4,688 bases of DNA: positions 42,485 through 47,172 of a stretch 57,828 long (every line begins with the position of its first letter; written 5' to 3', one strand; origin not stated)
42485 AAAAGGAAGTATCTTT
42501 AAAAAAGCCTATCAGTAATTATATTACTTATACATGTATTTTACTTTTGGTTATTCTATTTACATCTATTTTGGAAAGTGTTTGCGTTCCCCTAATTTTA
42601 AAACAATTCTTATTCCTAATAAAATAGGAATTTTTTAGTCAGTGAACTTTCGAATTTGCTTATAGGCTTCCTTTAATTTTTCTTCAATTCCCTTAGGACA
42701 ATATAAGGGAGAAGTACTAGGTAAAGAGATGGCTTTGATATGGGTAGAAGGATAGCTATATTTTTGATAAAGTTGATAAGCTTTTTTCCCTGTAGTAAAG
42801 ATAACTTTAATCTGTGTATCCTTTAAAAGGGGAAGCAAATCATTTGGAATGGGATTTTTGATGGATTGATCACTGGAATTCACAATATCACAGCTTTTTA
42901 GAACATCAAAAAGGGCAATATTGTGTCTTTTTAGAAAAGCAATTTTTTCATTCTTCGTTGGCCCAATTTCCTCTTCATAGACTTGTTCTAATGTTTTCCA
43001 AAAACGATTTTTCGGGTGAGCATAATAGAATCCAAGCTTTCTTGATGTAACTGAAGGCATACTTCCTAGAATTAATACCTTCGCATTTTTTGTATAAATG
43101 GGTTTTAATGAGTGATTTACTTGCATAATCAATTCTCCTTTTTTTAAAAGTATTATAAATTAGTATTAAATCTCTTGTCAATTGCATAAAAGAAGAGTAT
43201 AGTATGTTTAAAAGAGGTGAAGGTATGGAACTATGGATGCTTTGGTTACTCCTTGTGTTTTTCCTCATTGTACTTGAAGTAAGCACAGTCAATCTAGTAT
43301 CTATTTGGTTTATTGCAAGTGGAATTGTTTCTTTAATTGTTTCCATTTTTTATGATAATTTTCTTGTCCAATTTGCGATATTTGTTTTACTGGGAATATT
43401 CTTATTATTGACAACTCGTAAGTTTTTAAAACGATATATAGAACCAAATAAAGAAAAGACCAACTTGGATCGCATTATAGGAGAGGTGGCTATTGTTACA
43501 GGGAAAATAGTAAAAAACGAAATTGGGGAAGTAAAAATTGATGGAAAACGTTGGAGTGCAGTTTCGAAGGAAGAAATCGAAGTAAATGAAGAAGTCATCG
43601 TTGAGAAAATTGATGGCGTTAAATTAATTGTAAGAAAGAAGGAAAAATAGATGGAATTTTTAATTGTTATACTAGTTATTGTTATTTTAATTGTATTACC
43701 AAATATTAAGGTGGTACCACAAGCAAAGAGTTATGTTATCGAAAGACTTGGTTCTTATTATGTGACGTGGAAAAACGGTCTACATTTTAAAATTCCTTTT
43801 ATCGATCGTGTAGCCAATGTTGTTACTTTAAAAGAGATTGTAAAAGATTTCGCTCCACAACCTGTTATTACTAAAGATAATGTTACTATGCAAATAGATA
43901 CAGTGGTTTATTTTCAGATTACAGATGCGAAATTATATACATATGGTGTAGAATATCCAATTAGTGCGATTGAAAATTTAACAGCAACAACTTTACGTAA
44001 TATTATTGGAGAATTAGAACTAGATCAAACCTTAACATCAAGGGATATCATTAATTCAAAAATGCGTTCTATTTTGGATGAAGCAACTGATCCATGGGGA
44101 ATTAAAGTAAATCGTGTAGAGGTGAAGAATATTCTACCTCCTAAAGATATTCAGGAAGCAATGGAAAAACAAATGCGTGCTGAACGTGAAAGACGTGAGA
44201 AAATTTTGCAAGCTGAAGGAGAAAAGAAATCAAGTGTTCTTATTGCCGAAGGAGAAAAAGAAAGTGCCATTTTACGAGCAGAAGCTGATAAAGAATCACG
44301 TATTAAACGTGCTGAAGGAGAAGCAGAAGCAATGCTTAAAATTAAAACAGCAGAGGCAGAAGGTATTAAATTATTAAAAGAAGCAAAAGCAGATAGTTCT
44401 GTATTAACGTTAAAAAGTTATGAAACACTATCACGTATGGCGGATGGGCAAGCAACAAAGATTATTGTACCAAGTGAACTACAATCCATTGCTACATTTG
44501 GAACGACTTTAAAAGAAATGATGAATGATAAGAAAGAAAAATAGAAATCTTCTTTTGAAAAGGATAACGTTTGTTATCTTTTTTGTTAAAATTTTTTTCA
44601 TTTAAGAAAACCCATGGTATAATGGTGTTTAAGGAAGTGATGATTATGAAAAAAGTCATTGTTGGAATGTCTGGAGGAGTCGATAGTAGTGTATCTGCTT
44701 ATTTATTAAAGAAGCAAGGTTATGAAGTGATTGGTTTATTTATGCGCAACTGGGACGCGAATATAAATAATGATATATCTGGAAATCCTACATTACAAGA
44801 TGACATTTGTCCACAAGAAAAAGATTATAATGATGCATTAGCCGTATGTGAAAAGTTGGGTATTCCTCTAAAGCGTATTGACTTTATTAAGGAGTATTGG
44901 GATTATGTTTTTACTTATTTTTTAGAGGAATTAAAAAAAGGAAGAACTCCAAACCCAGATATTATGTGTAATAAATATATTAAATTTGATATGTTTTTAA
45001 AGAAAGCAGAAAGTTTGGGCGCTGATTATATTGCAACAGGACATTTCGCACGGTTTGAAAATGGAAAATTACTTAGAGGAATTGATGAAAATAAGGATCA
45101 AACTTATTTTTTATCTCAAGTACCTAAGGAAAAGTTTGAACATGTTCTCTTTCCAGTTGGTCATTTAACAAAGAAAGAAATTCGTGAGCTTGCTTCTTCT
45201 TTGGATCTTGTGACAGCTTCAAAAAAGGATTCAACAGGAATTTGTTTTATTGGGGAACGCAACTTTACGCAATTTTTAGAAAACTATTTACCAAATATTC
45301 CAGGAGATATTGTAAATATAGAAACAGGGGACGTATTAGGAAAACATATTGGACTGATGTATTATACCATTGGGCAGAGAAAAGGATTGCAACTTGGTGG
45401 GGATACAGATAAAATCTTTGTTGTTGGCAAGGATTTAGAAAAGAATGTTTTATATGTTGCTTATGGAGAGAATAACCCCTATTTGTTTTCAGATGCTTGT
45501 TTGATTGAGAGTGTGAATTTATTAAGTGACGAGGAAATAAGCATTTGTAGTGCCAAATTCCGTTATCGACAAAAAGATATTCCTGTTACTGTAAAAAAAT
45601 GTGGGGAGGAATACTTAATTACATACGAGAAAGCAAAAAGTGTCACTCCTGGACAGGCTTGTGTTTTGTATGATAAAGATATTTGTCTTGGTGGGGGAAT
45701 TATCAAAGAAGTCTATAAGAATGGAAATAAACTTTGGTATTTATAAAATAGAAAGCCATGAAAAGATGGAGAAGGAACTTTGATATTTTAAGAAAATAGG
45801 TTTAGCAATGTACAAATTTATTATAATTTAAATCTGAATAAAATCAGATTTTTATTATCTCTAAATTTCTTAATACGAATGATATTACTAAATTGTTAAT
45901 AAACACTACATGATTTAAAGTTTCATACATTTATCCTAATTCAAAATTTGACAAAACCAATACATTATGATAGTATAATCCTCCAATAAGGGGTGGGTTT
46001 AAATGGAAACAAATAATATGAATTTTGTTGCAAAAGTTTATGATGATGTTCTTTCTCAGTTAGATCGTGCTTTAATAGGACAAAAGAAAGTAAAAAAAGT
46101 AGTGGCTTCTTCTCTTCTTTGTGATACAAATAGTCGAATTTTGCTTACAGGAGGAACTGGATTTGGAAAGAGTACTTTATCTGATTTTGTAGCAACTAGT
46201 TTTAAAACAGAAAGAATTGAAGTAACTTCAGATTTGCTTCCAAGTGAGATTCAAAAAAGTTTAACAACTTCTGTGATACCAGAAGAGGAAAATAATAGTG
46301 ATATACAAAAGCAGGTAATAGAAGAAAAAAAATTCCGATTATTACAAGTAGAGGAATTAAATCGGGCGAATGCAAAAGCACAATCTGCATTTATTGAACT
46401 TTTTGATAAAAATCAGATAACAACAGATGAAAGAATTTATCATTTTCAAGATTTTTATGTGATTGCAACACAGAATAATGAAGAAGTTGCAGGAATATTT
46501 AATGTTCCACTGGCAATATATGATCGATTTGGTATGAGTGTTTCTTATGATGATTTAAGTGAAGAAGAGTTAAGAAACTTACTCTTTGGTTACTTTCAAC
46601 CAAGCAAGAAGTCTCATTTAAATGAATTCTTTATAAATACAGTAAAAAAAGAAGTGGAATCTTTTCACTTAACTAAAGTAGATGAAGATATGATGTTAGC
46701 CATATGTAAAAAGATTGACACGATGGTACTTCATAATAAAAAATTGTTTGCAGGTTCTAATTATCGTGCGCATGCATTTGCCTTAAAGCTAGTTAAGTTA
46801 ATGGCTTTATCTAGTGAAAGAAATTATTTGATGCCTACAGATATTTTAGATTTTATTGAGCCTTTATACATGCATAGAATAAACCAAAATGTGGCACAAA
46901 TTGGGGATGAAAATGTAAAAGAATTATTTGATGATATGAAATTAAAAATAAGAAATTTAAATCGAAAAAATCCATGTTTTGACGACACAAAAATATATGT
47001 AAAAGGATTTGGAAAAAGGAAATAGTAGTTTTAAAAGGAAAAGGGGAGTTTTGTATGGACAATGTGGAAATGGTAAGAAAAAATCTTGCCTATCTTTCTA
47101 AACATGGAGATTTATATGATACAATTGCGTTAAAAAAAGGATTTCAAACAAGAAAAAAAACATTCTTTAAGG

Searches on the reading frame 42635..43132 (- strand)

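Call 49: search_protein_families(library=pfam, proteins=[window:42635-43132:-], max_evalue=0.00001)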
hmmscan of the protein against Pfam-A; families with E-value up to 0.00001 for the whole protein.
window:42635-43132:- (165 aa): 1 family
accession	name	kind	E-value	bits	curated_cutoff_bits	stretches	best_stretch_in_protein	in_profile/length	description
PF03167.25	UDG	-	1.9e-12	47.9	24.3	1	13-146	4-125/141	Uracil DNA glycosylase superfamily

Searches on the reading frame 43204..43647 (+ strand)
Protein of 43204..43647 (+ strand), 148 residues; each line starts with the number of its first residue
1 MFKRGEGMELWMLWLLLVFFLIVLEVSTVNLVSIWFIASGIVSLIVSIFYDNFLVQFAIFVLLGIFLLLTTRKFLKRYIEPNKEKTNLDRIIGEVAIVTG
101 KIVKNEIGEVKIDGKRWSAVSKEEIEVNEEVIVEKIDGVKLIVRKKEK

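Call 49: search_protein_families(library=pfam, proteins=[window:43204-43647:+], max_evalue=0.00001)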
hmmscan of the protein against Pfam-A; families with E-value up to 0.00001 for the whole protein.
window:43204-43647:+ (148 aa): 1 family
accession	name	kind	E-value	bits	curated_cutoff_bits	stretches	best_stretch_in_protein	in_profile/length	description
PF01957.25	NfeD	-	1.4e-14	54.5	29.1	1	89-145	2-57/57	NfeD-like C-terminal, partner-binding domain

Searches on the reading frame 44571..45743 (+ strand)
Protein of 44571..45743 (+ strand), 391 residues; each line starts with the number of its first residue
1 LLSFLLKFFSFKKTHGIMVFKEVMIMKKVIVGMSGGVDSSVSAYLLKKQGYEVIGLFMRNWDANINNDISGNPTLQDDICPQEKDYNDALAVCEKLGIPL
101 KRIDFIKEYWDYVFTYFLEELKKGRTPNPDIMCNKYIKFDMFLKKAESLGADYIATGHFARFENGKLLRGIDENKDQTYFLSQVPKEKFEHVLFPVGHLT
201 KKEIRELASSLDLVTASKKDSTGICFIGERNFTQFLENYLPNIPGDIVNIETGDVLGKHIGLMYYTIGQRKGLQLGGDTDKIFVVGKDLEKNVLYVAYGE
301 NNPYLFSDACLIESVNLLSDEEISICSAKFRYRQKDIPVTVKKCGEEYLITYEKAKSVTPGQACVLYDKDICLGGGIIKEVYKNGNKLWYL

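Call 49: search_protein_families(library=pfam, proteins=[window:44571-45743:+], max_evalue=0.00001)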
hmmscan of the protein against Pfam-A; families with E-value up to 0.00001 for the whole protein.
window:44571-45743:+ (391 aa): 4 families
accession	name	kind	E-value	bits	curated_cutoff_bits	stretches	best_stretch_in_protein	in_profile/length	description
PF03054.22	tRNA_Me_trans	-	2.9e-78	262.6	20.6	1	27-228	1-201/202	tRNA methyl transferase HUP domain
PF20259.3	tRNA_Me_trans_M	-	1.4e-23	82.7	27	1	234-297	2-65/66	tRNA methyl transferase PRC-barrel domain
PF20258.4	tRNA_Me_trans_C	-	5.5e-15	55.9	20.6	1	308-378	2-77/77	Aminomethyltransferase beta-barrel domain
PF02540.23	NAD_synthase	-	2.2e-08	34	21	1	26-110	18-85/242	NAD synthase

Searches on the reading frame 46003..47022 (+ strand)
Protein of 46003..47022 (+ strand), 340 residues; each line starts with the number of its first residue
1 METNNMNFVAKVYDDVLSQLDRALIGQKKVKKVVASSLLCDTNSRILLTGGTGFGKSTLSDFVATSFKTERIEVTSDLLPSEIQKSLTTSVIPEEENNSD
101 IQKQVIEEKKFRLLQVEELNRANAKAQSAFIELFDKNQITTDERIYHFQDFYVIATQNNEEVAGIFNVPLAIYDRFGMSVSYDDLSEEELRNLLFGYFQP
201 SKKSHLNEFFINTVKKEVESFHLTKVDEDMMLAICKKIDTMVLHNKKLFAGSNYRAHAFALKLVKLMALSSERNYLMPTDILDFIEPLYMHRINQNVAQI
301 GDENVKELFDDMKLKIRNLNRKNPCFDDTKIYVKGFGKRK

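Call 49: search_protein_families(library=pfam, proteins=[window:46003-47022:+], max_evalue=0.00001)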
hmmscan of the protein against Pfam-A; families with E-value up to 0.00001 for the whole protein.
window:46003-47022:+ (340 aa): 2 families
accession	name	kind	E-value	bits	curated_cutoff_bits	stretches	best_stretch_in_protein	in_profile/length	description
PF07726.17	AAA_3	-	5.5e-20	72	27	1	46-177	2-130/131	ATPase family associated with various cellular activities (AAA)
PF07728.20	AAA_5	-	2.1e-07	31.5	22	1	46-176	2-139/139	AAA domain (dynein-related subfamily)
